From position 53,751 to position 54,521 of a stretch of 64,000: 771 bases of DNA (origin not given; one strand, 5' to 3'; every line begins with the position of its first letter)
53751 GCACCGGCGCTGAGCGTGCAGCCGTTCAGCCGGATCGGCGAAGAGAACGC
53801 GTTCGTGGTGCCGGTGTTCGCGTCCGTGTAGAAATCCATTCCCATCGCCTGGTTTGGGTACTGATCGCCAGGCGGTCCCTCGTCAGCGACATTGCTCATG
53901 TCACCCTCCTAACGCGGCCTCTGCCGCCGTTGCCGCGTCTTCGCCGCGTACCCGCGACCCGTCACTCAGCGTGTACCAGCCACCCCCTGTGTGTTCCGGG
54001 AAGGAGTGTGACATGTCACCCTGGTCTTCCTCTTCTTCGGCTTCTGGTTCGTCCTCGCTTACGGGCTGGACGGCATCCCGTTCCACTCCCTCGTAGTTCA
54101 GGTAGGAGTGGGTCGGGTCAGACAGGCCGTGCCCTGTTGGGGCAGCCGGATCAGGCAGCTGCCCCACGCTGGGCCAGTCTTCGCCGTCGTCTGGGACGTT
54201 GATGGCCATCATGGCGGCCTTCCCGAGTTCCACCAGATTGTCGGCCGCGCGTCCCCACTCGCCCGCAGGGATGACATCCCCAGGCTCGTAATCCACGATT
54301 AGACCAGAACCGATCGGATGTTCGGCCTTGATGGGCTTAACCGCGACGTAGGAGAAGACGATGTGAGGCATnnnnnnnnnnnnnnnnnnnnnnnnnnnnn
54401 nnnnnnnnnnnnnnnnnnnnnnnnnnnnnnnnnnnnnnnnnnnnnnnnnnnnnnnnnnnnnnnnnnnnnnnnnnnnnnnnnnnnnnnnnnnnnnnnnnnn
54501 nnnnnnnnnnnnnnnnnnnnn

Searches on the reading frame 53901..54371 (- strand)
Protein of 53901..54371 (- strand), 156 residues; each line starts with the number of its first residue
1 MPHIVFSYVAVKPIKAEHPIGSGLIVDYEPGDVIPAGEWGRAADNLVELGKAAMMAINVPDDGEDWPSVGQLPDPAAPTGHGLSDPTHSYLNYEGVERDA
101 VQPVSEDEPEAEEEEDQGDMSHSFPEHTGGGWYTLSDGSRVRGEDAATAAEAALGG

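Call 12: search_protein_families(library=pfam, proteins=[window:53901-54371:-], max_evalue=0.01)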
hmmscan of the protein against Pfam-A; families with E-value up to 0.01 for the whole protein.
window:53901-54371:- (156 aa): 0 families

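Call 13: search_protein_families(library=phrogs, proteins=[window:53901-54371:-], max_evalue=0.001)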
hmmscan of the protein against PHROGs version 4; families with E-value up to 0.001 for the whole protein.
window:53901-54371:- (156 aa): 1 family
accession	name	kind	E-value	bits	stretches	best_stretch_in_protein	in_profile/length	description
phrog_6480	-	transcription regulation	1.1e-08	36.8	1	93-153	29-89/95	Arc-like repressor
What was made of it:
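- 53901..54371 (-): 156-aa gene directly after the major capsid gene. It reads through the palindrome as .............. The phrog_6480 match covers residues 93-153 and spans Met120 (call 13).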

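Call 91: search_protein_families(library=pfam, proteins=[window:53901-54371:-], max_evalue=0.01)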
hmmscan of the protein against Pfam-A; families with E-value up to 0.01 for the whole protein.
window:53901-54371:- (156 aa): 0 families
